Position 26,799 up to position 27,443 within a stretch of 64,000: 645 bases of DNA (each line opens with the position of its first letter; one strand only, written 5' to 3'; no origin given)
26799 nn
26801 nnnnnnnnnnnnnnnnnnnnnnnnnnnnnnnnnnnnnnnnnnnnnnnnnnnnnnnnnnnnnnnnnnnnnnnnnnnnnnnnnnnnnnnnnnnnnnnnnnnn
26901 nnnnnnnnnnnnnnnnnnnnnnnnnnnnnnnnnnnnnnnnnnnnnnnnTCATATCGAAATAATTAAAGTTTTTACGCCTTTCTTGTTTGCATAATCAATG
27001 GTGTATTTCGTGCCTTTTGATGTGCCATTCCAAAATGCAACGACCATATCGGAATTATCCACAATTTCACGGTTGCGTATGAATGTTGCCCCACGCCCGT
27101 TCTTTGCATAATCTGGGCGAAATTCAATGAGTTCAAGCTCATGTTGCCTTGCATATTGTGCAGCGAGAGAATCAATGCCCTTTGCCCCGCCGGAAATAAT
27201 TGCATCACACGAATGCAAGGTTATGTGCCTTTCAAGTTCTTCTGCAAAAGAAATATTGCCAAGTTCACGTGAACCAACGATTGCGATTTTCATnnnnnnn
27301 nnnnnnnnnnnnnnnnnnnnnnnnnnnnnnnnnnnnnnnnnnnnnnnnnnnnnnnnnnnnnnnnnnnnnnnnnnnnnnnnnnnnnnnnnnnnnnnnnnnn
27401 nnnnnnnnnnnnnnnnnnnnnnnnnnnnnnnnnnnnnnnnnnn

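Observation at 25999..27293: ParB-N/ComF-like phosphoribosyltransferase fusion translationally coupled to a DprA-like SLOG protein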

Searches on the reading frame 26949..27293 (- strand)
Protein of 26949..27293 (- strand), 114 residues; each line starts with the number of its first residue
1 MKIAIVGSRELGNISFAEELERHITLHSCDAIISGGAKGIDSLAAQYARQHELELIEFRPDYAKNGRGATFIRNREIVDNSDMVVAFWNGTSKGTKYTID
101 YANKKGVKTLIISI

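Call 3: search_protein_families(library=pfam, proteins=[window:26949-27293:-], max_evalue=1)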
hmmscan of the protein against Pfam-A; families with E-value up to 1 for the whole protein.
window:26949-27293:- (114 aa): 6 families
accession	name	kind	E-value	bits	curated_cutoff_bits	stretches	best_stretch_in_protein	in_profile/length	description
PF10686.14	YAcAr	-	6.5e-12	45.5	28.2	1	1-63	1-64/66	YspA, cpYpsA-related SLOG family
PF02481.21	DNA_processg_A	-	1.3e-08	34.7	29.6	1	2-54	46-99/212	DNA recombination-mediator protein A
PF18306.6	LDcluster4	-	0.0012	18.9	26.3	1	2-108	3-119/151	SLOG cluster4 family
PF12694.12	cpYpsA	-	0.0049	17.1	26.2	0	32-61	1-30/145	Circularly permutated YpsA SLOG family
PF11358.13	DUF3158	-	0.0075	16.3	27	1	47-90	56-98/156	Protein of unknown function (DUF3158)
PF09084.16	NMT1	-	0.14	12.5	20.5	1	35-100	146-211/216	NMT1/THI5 like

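Call 4: search_protein_families(library=phrogs, proteins=[window:26949-27293:-], max_evalue=0.01)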
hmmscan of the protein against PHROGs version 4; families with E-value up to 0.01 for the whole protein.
window:26949-27293:- (114 aa): 4 families
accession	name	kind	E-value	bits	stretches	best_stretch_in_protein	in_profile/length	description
phrog_289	-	other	6.4e-22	79.1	1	1-113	23-139/500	GTP-binding domain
phrog_11222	-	unknown function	1.1e-07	33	1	33-111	198-277/293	-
phrog_768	-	DNA, RNA and nucleotide metabolism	1.9e-05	25.3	1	2-67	5-73/191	DprA-like DNA recombination-mediator protein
phrog_16939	-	unknown function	2.5e-05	24.6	1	1-111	1-120/330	-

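Call 5: search_protein_families(library=ncbifam, proteins=[window:26949-27293:-], max_evalue=1)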
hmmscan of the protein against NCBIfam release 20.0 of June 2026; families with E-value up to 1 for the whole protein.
window:26949-27293:- (114 aa): 5 families
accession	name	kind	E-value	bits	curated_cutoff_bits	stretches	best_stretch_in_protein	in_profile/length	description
TIGR00732.1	dprA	equivalog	9.4e-06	25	191.15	1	2-52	46-97/220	DNA-processing protein DprA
TIGR00725.1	TIGR00725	hypoth_equivalog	0.0044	16.5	106.9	1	1-111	2-120/159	TIGR00725 family protein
NF009063.0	PRK12397.1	equivalog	0.025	13.2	659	1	26-76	319-369/404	acetate/propionate family kinase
NF012225.0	blaSFH_gen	exception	0.07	12.5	440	1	9-57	192-241/252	SFH-related subclass B2 metallo-beta-lactamase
NF012224.1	blaSFH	exception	0.083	12.3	550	1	9-57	190-239/250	SFH family subclass B2 metallo-beta-lactamase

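Call 7: search_protein_families(library=padloc, proteins=[window:26949-27293:-], max_evalue=0.1)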
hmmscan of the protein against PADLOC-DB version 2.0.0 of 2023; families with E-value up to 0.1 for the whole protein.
window:26949-27293:- (114 aa): 2 families
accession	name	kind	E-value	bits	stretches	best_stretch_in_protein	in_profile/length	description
PDLC03927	PsyrA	-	3.4e-07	27.7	1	2-53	133-185/398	-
PDLC03961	ShosA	-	1.2e-06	26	1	2-53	117-169/303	-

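Call 58: find_homologous_proteins(query=window:26949-27293:-, max_evalue=0.001)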
Query window:26949-27293:- (114 aa): 190 proteins with E <= 0.001 among 194 candidates; the best 120 are listed.
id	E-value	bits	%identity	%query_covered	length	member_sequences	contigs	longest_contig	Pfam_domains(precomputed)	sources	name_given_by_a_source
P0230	4.5e-68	244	100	100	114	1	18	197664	PF10686.15,PF02481.22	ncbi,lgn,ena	-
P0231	1.8e-56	207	86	100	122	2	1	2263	PF10686.15,PF02481.22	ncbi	-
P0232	1.4e-55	204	84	100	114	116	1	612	PF10686.15,PF02481.22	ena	-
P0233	1.0e-53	198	82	100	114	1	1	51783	PF10686.15,PF02481.22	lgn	-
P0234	1.5e-53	197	82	100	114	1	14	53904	PF10686.15,PF02481.22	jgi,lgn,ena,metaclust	jgi:hypothetical protein|metaclust:\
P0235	1.9e-53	197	82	100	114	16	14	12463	PF10686.15,PF02481.22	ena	-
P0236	1.9e-53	197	82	100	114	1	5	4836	PF10686.15,PF02481.22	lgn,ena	-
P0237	2.0e-53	197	82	100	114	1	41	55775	PF10686.15,PF02481.22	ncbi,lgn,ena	ncbi:SLOG family protein [Parabacteroides distasonis]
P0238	2.8e-53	197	82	100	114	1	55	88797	PF10686.15,PF02481.22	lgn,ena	-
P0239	3.8e-53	196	82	100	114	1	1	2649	PF10686.15,PF02481.22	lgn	-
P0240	4.0e-53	196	80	100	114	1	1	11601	PF10686.15,PF02481.22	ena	-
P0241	5.3e-53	196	82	100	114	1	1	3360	PF10686.15,PF02481.22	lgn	-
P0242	5.4e-53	196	82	100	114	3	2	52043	PF10686.15,PF02481.22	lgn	-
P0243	7.3e-53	195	81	100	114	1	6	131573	PF10686.15,PF02481.22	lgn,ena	-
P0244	1.0e-52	195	82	100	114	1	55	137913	PF10686.15,PF02481.22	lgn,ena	-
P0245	1.0e-52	195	82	100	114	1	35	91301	PF10686.15,PF02481.22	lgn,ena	-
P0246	2.0e-52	194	82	100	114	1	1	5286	PF10686.15,PF02481.22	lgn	-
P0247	3.8e-52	193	81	100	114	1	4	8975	PF10686.15,PF02481.22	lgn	-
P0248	3.8e-52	193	81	100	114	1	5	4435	PF10686.15,PF02481.22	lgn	-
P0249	3.9e-52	193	81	100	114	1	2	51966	PF10686.15,PF02481.22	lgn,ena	-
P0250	3.9e-52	193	81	100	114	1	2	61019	PF10686.15,PF02481.22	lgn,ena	-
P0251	4.0e-52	193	81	100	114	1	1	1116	PF10686.15,PF02481.22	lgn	-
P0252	9.7e-52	192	80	100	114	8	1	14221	PF10686.15,PF02481.22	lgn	-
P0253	1.9e-51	191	79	100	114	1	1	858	PF10686.15,PF02481.22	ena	-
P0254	2.0e-51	191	78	100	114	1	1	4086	PF10686.15,PF02481.22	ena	-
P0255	1.0e-50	188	79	100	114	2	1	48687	PF10686.15,PF02481.22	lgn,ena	-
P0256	1.4e-49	185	81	94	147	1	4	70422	PF10686.15,PF02481.22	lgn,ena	-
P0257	2.6e-49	184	77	100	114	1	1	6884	PF10686.15,PF02481.22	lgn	-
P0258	1.6e-47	178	74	100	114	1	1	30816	PF10686.15,PF02481.22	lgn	-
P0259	2.9e-46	174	70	100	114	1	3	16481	PF10686.15,PF02481.22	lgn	-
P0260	2.3e-45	171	71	100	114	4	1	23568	PF10686.15,PF02481.22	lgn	-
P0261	1.3e-44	169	69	100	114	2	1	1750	PF10686.15,PF02481.22,PF18306.7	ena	-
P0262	1.5e-44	168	68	100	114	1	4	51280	PF10686.15,PF02481.22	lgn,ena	-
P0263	6.4e-44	166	68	100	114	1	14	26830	PF10686.15,PF02481.22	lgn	-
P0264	1.1e-43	166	69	100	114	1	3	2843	PF10686.15,PF02481.22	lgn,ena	-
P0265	2.6e-43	164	68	100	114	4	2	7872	PF10686.15,PF02481.22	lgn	-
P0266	2.9e-43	164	68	100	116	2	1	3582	PF10686.15,PF02481.22,PF18306.7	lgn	-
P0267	4.5e-43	164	67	100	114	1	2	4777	PF10686.15,PF02481.22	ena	-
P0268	5.0e-43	164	68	100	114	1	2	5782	PF10686.15,PF02481.22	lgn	-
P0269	6.6e-43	163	69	100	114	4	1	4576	PF10686.15,PF02481.22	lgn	-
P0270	8.7e-43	163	67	100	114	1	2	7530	PF10686.15,PF02481.22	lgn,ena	-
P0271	9.0e-43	163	68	100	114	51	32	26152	PF10686.15,PF02481.22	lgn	-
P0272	1.3e-42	162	68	100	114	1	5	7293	PF10686.15,PF02481.22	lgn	-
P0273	3.6e-42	161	67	100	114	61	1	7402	PF10686.15,PF02481.22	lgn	-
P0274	3.8e-42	161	68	100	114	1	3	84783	PF10686.15,PF02481.22,PF18306.7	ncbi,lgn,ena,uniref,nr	ncbi:MAG: DUF2493 domain-containing protein [Prevotella pallens]|uniref:SLOG family protein n=1 Tax=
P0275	4.0e-42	161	68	100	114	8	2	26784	PF10686.15,PF02481.22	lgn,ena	-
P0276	5.5e-42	160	67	100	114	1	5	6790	PF10686.15,PF02481.22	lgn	-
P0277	6.7e-42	160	66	100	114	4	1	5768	PF10686.15,PF02481.22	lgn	-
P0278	7.1e-42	160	64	100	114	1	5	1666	PF10686.15,PF02481.22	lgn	-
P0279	7.5e-42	160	67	100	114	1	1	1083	PF10686.15,PF02481.22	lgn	-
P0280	7.6e-42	160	67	100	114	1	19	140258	PF10686.15,PF02481.22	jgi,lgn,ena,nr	jgi:hypothetical protein|nr:MAG TPA: Protein of unknown function (DUF2493) [Caudoviricetes sp.]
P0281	7.7e-42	160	67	100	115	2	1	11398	PF10686.15,PF02481.22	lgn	-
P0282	8.9e-42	160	67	100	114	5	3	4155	PF10686.15,PF02481.22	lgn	-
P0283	9.1e-42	159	68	100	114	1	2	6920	PF10686.15,PF02481.22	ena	-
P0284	1.1e-41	159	65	100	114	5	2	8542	PF10686.15,PF02481.22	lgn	-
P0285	1.3e-41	159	67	100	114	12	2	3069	PF10686.15,PF02481.22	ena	-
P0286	1.3e-41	159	66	100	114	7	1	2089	PF10686.15,PF02481.22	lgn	-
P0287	1.4e-41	159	65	100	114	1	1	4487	PF10686.15,PF02481.22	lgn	-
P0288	1.4e-41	159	68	100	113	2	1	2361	PF10686.15,PF02481.22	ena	-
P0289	1.7e-41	159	66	100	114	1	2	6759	PF10686.15,PF02481.22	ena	-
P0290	2.4e-41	158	65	100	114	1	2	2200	PF10686.15,PF02481.22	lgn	-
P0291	2.7e-41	158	66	100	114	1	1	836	PF10686.15,PF02481.22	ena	-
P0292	2.8e-41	158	66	100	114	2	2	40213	PF10686.15,PF02481.22,PF18306.7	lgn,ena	-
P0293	2.8e-41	158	66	100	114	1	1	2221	PF10686.15,PF02481.22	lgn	-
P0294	2.9e-41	158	65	100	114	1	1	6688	PF10686.15,PF02481.22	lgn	-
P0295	3.5e-41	158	65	100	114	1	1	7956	PF10686.15,PF02481.22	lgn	-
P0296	3.7e-41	158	66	100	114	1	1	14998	PF10686.15,PF02481.22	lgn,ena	-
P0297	3.8e-41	158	66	100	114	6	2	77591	PF10686.15,PF02481.22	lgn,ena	-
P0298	3.9e-41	157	67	100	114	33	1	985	PF10686.15,PF02481.22,PF18306.7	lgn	-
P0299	4.9e-41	157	63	100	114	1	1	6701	PF10686.15,PF02481.22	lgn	-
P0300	5.6e-41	157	67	100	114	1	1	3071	PF10686.15,PF02481.22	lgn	-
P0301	5.8e-41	157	64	100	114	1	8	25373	PF10686.15,PF02481.22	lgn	-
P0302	6.9e-41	157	64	100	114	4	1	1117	PF10686.15,PF02481.22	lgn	-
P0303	7.9e-41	156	67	100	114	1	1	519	PF10686.15,PF02481.22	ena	-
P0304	9.8e-41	156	64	100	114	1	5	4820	PF10686.15,PF02481.22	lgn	-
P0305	9.8e-41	156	66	100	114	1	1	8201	PF10686.15,PF02481.22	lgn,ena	-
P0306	1.1e-40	156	66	100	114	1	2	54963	PF10686.15,PF02481.22,PF18306.7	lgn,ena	-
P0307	1.2e-40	156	67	100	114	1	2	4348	PF10686.15,PF02481.22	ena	-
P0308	1.2e-40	156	66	100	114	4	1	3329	PF10686.15,PF02481.22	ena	-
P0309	1.3e-40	156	64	98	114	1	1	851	PF10686.15,PF02481.22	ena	-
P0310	1.5e-40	156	65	100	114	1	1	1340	PF10686.15,PF02481.22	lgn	-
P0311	1.5e-40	156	65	100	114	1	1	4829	PF10686.15,PF02481.22,PF18306.7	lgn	-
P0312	1.9e-40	155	64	100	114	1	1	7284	PF10686.15,PF02481.22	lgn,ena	-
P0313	5.6e-40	154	64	100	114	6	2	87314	PF10686.15,PF02481.22,PF18306.7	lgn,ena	-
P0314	6.7e-40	153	63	100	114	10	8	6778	PF10686.15,PF02481.22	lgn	-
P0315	6.8e-40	153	62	100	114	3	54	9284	PF10686.15,PF02481.22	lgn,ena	-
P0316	9.1e-40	153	63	100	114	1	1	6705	PF10686.15,PF02481.22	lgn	-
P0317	1.0e-39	153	64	100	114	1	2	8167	PF10686.15,PF02481.22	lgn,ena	-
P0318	1.1e-39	153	65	100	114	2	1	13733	PF10686.15,PF02481.22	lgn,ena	-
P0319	1.2e-39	153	64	100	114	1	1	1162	PF10686.15,PF02481.22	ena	-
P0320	1.7e-39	152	63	100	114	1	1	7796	PF10686.15,PF02481.22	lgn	-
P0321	1.8e-39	152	63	100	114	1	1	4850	PF10686.15,PF02481.22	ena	-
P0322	1.9e-39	152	63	100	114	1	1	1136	PF10686.15,PF02481.22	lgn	-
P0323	2.0e-39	152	62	100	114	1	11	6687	PF10686.15,PF02481.22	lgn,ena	-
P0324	3.8e-39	151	63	100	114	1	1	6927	PF10686.15,PF02481.22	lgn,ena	-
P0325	4.4e-39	151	64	100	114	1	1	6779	PF10686.15,PF02481.22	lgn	-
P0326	9.3e-39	150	63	100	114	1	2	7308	PF10686.15,PF02481.22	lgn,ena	-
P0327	4.8e-38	148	62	100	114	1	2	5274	PF10686.15,PF02481.22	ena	-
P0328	6.5e-37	144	67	99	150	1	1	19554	PF10686.15,PF02481.22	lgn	-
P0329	5.8e-36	141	63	100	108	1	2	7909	PF10686.15,PF02481.22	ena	-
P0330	1.6e-35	139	58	98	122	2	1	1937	PF10686.15,PF02481.22,PF12694.13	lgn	-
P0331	5.6e-34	134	59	100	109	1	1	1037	PF10686.15,PF02481.22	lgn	-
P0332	1.1e-33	134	58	100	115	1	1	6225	PF10686.15,PF02481.22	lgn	-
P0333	6.0e-33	131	58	100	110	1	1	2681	PF10686.15,PF02481.22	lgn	-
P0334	2.0e-31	126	58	98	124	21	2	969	PF10686.15,PF02481.22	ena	-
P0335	3.3e-31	126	58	93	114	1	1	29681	PF10686.15,PF02481.22,PF18306.7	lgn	-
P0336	2.7e-30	123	56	98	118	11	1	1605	PF10686.15,PF02481.22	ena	-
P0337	6.1e-30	121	57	100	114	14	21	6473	PF02481.22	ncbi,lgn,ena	-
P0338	2.7e-29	119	55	98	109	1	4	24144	PF10686.15,PF02481.22,PF12694.13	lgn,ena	-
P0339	5.0e-29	119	55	98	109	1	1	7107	PF10686.15,PF02481.22,PF12694.13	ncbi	-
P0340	5.3e-29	118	55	98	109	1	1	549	PF10686.15,PF02481.22,PF12694.13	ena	-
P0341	1.2e-28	117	55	98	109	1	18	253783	PF10686.15,PF02481.22,PF12694.13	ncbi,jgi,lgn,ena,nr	ncbi:MAG: DUF2493 domain-containing protein [Ruminococcaceae bacterium]|nr:DUF2493 domain-containing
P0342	6.4e-28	115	53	100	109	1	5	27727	PF10686.15,PF02481.22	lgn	-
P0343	1.2e-27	114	48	100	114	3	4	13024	PF10686.15,PF02481.22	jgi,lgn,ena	jgi:predicted Rossmann fold nucleotide-binding protein DprA/Smf involved in DNA uptake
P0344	1.3e-27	114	69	74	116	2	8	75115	PF10686.15,PF02481.22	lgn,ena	-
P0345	1.2e-26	111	54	98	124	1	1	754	PF10686.15,PF02481.22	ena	-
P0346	3.7e-26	109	47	100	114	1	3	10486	PF10686.15,PF02481.22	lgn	-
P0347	3.7e-26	109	50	98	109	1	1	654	PF10686.15,PF02481.22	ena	-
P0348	9.4e-26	108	53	98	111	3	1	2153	PF10686.15,PF02481.22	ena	-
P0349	3.5e-25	106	52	98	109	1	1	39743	PF10686.15,PF02481.22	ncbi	-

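Call 59: find_encoding_contigs(protein=P0230, flank=5000, max_places=4)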
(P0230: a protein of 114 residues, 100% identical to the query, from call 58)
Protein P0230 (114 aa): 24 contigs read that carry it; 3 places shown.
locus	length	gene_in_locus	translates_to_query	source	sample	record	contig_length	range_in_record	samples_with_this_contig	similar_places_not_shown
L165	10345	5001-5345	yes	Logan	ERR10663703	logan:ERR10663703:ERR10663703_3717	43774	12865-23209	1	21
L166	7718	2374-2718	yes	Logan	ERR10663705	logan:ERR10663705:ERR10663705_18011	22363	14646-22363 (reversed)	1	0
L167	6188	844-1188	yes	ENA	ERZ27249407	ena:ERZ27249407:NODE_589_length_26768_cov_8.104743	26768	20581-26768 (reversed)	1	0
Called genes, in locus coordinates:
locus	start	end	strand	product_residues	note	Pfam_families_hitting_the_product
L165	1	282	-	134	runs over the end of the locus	-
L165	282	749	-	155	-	-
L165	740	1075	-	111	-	-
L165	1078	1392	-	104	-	PF20449:DUF6706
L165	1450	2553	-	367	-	PF03864:Phage_cap_E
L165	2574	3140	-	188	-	-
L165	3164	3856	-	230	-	-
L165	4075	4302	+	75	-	-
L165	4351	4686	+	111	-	-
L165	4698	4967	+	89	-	-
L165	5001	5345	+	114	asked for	PF02481:DNA_processg_A (weak), PF10686:YAcAr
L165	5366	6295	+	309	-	PF02195:ParB_N (weak)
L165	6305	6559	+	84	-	-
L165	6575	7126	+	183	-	-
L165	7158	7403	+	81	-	-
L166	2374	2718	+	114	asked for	PF02481:DNA_processg_A (weak), PF10686:YAcAr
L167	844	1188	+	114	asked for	PF02481:DNA_processg_A (weak), PF10686:YAcAr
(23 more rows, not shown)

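Call 63: find_encoding_contigs(protein=P0341, flank=4000, max_places=2)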
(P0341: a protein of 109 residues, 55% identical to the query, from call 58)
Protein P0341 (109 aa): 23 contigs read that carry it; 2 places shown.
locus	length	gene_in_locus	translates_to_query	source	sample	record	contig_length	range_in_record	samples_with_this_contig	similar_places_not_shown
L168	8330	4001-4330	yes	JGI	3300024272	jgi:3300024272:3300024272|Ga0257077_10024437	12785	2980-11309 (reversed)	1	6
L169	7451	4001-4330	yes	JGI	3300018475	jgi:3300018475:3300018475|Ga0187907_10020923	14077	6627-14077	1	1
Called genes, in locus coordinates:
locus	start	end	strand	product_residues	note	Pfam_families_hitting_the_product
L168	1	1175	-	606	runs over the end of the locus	PF13306:LRR_5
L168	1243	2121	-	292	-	PF00126:HTH_1, PF03466:LysR_substrate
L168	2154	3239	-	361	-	PF01118:Semialdhyde_dh, PF02774:Semialdhyde_dhC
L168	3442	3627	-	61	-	-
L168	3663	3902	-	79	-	PF13560:HTH_31, PF12844:HTH_19 (weak), PF01381:HTH_3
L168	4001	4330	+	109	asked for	PF02481:DNA_processg_A (faint), PF10686:YAcAr (weak), PF12694:cpYpsA (faint)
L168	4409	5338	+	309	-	PF00198:2-oxoacid_dh (faint)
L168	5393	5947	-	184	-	PF12685:SpoIIIAH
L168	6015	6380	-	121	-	-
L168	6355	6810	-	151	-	-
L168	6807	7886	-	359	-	PF09546:Spore_III_AE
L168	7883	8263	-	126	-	PF06686:SpoIIIAC (weak)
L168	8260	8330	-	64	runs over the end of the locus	PF06686:SpoIIIAC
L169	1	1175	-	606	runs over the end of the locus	PF13306:LRR_5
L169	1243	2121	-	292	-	PF00126:HTH_1, PF03466:LysR_substrate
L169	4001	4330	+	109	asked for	PF02481:DNA_processg_A (faint), PF10686:YAcAr (weak), PF12694:cpYpsA (faint)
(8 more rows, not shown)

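Call 64: find_encoding_contigs(protein=P0274, flank=4000, max_places=2)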
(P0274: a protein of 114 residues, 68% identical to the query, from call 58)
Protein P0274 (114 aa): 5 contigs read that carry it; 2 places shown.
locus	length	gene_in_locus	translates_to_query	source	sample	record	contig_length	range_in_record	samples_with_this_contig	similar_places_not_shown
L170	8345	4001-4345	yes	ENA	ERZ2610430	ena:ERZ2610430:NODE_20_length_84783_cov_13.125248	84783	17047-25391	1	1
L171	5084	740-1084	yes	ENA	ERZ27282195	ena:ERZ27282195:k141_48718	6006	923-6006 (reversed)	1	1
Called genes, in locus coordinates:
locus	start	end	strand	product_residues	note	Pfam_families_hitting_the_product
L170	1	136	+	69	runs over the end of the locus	-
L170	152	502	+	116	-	-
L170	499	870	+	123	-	-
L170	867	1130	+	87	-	-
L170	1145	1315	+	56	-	-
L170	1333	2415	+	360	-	-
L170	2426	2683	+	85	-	-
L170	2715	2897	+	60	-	-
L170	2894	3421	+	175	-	-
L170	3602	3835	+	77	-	-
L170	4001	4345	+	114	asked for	PF02481:DNA_processg_A, PF10686:YAcAr, PF18306:LDcluster4 (faint)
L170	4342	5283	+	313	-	-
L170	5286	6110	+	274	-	-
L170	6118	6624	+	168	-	-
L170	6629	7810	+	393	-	PF03237:Terminase_6N (weak), PF04466:Terminase_3, PF17288:Terminase_3C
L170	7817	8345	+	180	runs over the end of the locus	-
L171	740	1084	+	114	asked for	PF02481:DNA_processg_A, PF10686:YAcAr, PF18306:LDcluster4 (faint)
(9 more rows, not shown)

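Call 65: find_encoding_contigs(protein=P0343, flank=4000, max_places=2)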
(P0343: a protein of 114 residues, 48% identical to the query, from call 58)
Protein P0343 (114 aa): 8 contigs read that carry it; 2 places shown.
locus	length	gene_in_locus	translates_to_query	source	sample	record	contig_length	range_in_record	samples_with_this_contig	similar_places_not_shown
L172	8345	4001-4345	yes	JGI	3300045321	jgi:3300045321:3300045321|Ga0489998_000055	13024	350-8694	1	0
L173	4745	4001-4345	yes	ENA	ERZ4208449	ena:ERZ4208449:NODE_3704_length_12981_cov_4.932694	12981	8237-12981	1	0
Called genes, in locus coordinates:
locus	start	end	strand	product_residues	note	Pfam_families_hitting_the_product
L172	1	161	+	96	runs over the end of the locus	-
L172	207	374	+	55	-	-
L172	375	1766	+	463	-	PF01068:DNA_ligase_A_M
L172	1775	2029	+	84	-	-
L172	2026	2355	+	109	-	-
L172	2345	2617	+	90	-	PF10902:WYL_2 (weak)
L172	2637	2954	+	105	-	-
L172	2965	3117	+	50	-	-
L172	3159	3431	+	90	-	-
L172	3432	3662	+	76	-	-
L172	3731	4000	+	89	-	-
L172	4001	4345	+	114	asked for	PF02481:DNA_processg_A (weak), PF10686:YAcAr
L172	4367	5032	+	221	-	PF00574:CLP_protease, PF25145:NfeD1b_N (weak)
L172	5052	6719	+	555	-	PF04851:ResIII (weak), PF00270:DEAD (weak), PF13307:Helicase_C_2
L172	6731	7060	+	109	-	-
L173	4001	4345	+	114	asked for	PF02481:DNA_processg_A (weak), PF10686:YAcAr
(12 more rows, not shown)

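Call 67: predict_structure(alignment_id=A3)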
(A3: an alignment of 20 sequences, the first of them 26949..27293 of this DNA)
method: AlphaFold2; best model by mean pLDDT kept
length: 114 residues; sequences in the alignment: 20
mean_pLDDT: 95.1   pTM: 0.87
mean pLDDT of the five models: 95.1, 94.9, 94.5, 93.6, 93.2
residues with pLDDT >= 90: 104; 70-90: 10; 50-70: 0; < 50: 0
segments of 3 or more residues with pLDDT < 50: none
pLDDT, mean of each block of 10 residues (from residue 1): 94 90 95 94 97 96 93 97 97 95 98 94
secondary structure, 60 per line:
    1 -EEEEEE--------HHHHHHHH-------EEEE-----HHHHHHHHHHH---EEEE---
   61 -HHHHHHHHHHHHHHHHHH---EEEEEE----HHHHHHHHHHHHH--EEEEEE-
elements in order: E2-7 H16-23 E31-34 H40-50 E54-57 H62-79 E83-88 H93-105 E108-113
